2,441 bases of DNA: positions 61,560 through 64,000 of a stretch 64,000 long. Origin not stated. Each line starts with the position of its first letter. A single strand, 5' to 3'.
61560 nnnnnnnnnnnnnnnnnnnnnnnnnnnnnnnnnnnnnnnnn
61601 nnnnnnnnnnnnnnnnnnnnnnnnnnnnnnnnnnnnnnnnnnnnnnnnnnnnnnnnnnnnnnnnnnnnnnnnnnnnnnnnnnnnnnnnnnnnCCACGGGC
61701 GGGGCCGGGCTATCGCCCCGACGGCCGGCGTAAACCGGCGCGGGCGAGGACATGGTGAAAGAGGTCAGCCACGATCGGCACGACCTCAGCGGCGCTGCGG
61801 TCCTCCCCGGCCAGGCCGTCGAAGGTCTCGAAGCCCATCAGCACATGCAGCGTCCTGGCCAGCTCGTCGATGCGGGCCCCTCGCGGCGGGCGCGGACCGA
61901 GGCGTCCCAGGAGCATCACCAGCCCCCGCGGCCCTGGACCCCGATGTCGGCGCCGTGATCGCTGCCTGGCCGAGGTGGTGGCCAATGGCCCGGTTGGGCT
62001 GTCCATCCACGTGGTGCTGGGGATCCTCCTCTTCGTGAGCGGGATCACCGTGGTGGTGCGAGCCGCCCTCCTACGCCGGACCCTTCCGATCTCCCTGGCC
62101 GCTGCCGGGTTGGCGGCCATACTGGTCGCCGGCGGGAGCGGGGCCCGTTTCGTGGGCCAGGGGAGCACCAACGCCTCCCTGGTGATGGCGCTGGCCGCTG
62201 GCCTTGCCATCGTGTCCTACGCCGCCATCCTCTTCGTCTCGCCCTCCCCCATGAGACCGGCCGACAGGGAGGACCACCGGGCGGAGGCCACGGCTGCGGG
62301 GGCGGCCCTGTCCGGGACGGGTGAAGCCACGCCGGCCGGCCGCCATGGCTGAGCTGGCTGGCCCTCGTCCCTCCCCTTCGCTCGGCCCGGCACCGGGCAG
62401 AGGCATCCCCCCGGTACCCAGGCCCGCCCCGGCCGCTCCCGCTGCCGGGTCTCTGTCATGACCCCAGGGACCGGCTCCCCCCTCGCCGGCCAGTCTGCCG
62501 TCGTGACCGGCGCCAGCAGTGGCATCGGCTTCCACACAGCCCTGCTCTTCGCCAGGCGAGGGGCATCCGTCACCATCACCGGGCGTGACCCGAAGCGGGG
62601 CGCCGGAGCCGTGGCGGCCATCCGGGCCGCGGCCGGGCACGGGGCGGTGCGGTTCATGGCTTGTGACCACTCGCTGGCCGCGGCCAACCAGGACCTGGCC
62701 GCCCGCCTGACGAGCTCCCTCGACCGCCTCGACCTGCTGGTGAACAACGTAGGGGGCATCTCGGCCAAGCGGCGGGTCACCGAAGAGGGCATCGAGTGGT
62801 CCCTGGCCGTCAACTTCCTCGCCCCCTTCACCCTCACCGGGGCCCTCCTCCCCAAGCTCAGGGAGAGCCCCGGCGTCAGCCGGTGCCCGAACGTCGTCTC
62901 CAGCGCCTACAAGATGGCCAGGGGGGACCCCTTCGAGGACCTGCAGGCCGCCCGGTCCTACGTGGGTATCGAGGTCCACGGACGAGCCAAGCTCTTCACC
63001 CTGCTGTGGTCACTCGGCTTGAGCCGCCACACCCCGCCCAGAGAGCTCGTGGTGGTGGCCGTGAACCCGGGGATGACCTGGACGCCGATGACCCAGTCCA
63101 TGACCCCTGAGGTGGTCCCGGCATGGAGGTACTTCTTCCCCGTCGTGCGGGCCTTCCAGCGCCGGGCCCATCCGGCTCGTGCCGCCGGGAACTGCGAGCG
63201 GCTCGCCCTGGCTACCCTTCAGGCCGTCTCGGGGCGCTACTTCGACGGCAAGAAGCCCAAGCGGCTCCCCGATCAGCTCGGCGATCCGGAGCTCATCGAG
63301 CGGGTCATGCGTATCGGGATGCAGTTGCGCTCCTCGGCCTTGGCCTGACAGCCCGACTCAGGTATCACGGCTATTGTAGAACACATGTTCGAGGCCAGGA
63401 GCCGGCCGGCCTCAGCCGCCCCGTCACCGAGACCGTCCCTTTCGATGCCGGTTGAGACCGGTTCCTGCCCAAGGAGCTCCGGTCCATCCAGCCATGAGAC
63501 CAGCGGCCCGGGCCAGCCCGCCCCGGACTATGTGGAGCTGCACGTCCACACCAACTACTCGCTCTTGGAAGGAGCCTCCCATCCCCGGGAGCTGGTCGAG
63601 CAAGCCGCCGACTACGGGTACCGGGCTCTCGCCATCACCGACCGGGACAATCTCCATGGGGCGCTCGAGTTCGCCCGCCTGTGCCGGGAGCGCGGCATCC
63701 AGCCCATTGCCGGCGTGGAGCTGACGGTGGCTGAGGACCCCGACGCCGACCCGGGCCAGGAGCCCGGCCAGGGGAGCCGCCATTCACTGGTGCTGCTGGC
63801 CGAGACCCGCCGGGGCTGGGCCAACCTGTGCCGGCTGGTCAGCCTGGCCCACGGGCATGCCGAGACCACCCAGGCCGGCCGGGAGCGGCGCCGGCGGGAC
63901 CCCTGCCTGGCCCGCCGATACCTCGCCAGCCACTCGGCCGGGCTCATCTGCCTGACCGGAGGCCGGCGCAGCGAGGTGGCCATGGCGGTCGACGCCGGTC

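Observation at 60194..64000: Split imuB ... dnaE2 mutasome locus without any imuA/imuA' gene and with about 1.9 kb of unrelated inserts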

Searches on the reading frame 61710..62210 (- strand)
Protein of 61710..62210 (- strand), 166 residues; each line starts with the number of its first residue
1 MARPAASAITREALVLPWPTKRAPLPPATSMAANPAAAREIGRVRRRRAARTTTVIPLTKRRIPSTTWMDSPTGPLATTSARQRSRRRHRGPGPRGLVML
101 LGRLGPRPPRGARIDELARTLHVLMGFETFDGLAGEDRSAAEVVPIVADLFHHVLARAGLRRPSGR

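Call 8: search_protein_families(library=pfam, proteins=[window:61710-62210:-], max_evalue=0.1)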
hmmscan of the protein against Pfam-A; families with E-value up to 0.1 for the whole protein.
window:61710-62210:- (166 aa): 0 families

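Call 9: search_protein_families(library=ncbifam, proteins=[window:61710-62210:-], max_evalue=0.1)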
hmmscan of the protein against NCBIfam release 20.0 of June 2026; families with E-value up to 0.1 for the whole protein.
window:61710-62210:- (166 aa): 0 families

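Call 59: search_dna_similar(query=window:61710-62210:-, collection=plasmids, mode=protein, max_rows=15, max_evalue=1)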
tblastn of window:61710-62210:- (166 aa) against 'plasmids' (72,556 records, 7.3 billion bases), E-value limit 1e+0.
No match.
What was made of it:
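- On TetR-family regulator (for the reverse ORF 61710-62210): No plasmid tblastn hit at E<=1 (call 59).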

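Call 71: find_homologous_proteins(query=window:61710-62210:-, max_evalue=0.001)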
Query window:61710-62210:- (166 aa): 1 proteins with E <= 0.001 among 4059 candidates.
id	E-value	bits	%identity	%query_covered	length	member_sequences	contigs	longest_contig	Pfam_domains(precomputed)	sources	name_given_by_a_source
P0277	3.3e-77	276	90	100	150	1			-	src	-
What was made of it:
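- On TetR-family regulator (for the reverse ORF 61710-62210): A single unnamed homologue was found (call 71).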

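Call 72: find_encoding_contigs(protein=P0277, flank=6000, max_places=3)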
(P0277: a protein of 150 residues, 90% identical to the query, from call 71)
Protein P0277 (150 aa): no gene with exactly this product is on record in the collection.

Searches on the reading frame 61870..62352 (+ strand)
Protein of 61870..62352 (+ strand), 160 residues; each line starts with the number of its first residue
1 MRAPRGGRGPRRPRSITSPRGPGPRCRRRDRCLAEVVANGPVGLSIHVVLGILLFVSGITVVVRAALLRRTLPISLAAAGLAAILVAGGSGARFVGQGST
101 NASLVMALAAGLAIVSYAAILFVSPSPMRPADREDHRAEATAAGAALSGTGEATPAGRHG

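Call 8: search_protein_families(library=pfam, proteins=[window:61870-62352:+], max_evalue=0.1)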
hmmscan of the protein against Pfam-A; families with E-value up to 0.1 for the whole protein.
window:61870-62352:+ (160 aa): 2 families
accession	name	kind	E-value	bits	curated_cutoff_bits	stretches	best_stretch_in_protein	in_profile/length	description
PF09534.15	Trp_oprn_chp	-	0.0032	17.8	29.6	1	32-135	52-151/180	Tryptophan-associated transmembrane protein (Trp_oprn_chp)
PF04418.17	DUF543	-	0.014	15.8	24.1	1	28-76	21-57/75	Domain of unknown function (DUF543)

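Call 9: search_protein_families(library=ncbifam, proteins=[window:61870-62352:+], max_evalue=0.1)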
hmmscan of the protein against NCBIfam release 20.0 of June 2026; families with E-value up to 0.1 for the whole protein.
window:61870-62352:+ (160 aa): 1 family
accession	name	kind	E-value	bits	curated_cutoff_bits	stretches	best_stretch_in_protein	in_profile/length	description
NF004904.0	PRK06265.1-4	equivalog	0.0017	18.1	172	1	48-128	98-176/206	cobalt transporter CbiM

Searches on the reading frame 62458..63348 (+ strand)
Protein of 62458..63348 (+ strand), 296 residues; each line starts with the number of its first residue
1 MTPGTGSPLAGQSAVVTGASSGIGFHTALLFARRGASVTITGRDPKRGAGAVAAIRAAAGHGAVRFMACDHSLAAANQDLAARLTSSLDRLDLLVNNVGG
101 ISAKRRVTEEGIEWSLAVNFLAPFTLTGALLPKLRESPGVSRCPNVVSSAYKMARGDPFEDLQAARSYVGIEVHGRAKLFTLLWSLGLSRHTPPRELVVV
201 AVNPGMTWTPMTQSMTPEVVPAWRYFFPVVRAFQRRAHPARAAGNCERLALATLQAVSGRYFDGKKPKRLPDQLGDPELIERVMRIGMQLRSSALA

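Call 8: search_protein_families(library=pfam, proteins=[window:62458-63348:+], max_evalue=0.1)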
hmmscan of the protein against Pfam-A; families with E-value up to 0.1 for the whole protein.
window:62458-63348:+ (296 aa): 4 families
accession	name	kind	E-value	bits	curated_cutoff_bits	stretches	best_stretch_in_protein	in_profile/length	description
PF00106.31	adh_short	-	2.7e-24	86.2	26.6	1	13-137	2-126/195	short chain dehydrogenase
PF13561.12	adh_short_C2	-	2.3e-17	63.8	27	1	18-231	1-202/236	Enoyl-(Acyl carrier protein) reductase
PF08659.16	KR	-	0.00084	19.7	22.6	1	14-90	3-81/180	KR domain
PF02882.25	THF_DHG_CYH_C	-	0.035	13.9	27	1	6-44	31-69/160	Tetrahydrofolate dehydrogenase/cyclohydrolase, NAD(P)-binding domain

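Call 9: search_protein_families(library=ncbifam, proteins=[window:62458-63348:+], max_evalue=0.1)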
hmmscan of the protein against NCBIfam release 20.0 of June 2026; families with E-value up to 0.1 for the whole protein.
window:62458-63348:+ (296 aa): 205 families (the best 25 are shown)
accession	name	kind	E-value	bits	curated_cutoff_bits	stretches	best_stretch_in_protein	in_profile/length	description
NF004846.0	PRK06197.1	subfamily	7.5e-42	143.6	268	1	10-281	15-278/306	oxidoreductase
NF004513.0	PRK05854.1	subfamily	1.9e-30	106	282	1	9-211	13-215/314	SDR family oxidoreductase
NF004845.0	PRK06196.1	subfamily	7.9e-28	97.7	414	1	6-217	24-227/320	oxidoreductase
NF005559.1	PRK07231.1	subfamily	3.5e-23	82.4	215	1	9-250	2-229/249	glucose 1-dehydrogenase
NF009468.0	PRK12826.1-4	equivalog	2.2e-19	70.1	318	1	9-137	5-133/256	SDR family oxidoreductase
NF005681.0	PRK07478.1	subfamily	4.4e-19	68.9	267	1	9-243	4-224/254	SDR family oxidoreductase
NF005468.0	PRK07062.1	equivalog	3.1e-18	66.3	266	1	9-138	6-137/265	SDR family oxidoreductase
NF004825.0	PRK06181.1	equivalog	2.7e-17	63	215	1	9-139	4-135/268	SDR family oxidoreductase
NF005539.0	PRK07201.1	equivalog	5.8e-17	61.6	549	1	7-137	366-498/657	SDR family oxidoreductase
NF004818.0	PRK06172.1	equivalog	6.1e-17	61.8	336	1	9-110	5-104/253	SDR family oxidoreductase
NF004778.0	PRK06124.1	equivalog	9e-17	61.3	303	1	9-156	9-155/256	SDR family oxidoreductase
NF005075.0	PRK06500.1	equivalog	1.2e-16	60.8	336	1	9-140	4-132/249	SDR family oxidoreductase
NF004791.0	PRK06138.1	equivalog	1.5e-16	60.5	312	1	9-216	3-195/252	SDR family oxidoreductase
NF005873.0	PRK07814.1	equivalog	3.1e-16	59.6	346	1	9-154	8-153/263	SDR family oxidoreductase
NF004847.0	PRK06198.1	subfamily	3.6e-16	59.2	240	1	8-149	4-146/269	oxidoreductase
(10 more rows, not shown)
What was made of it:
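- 62458..63348 (+): Short-chain dehydrogenase/reductase, 296 aa (cargo, not part of the mutasome). PF00106 2.7e-24; NF004846 7.5e-42 (calls 8, 9).
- Checked: The SDR at 62458-63348 is real (calls 8, 9).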

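Call 10: find_encoding_contigs(protein=window:62458-63348:+, flank=10000, max_places=6)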
Protein window:62458-63348:+ (296 aa): no gene with exactly this product is on record in the collection.

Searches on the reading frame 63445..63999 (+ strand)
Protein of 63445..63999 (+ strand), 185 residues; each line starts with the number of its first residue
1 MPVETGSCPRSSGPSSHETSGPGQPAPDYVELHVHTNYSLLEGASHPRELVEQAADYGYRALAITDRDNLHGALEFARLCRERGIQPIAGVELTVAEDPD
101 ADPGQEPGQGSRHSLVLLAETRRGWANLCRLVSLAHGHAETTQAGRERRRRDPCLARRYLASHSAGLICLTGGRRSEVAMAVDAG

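Call 8: search_protein_families(library=pfam, proteins=[window:63445-63999:+], max_evalue=0.1)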
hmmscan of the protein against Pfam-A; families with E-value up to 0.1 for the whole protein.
window:63445-63999:+ (185 aa): 2 families
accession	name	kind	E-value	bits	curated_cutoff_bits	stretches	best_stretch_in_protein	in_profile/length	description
PF02811.25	PHP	-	1.6e-32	113.5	26.4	1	31-181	1-132/164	PHP domain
PF19799.5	DUF6282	-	0.0027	17.9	26.8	1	29-91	2-64/196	Family of unknown function (DUF6282)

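Call 9: search_protein_families(library=ncbifam, proteins=[window:63445-63999:+], max_evalue=0.1)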
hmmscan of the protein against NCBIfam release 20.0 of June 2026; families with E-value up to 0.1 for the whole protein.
window:63445-63999:+ (185 aa): 19 families
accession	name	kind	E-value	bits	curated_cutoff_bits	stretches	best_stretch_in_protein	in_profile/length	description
NF004226.0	PRK05673.1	equivalog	2.3e-34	118.5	1002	1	27-184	4-150/1146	DNA polymerase III subunit alpha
TIGR00594.1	polc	superfamily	9.5e-34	116.6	434.35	1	29-183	1-144/1022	DNA polymerase III subunit alpha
NF005298.0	PRK06826.1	equivalog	4.7e-27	94.1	1260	1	27-180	3-146/1151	DNA polymerase III subunit alpha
NF004225.0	PRK05672.1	subfamily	1.7e-26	92.6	939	1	26-146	3-111/1047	error-prone DNA polymerase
NF005617.0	PRK07374.1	equivalog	2.7e-26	91.8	1653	1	29-182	3-150/1170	DNA polymerase III subunit alpha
NF007079.0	PRK09532.1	equivalog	2.6e-23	82.2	1525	1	29-176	3-142/876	DNA polymerase III subunit alpha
NF005377.0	PRK06920.1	equivalog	1.7e-20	72.5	1806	1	29-180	3-133/1108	DNA polymerase III subunit alpha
NF001688.0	PRK00448.1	equivalog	6.3e-14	50.5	873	1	30-98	339-407/1445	PolC-type DNA polymerase III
NF005582.0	PRK07279.1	equivalog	1.2e-12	46.7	1279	1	30-133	3-95/1033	DNA polymerase III subunit alpha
TIGR01405.1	polC_Gram_pos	equivalog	3.8e-12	44.8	1043.45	1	29-98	104-173/1211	DNA polymerase III subunit alpha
NF005516.0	PRK07135.1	equivalog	3.3e-11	42.1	1084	1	29-96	4-71/974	DNA polymerase III DnaE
NF041577.1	nside_bi_sphtase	equivalog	9.2e-10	38.1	400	1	30-95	4-67/276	3',5'-nucleoside bisphosphate phosphatase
NF004550.0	PRK05898.1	equivalog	6.2e-08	31.3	1182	1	30-137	3-97/971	DNA polymerase III subunit alpha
NF047791.1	RNaseRnm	equivalog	6.9e-06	25.5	375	1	30-94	3-67/275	RNase RNM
NF004981.0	PRK06361.1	equivalog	1.7e-05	24.3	117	1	30-94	2-72/217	histidinol phosphate phosphatase domain-containing protein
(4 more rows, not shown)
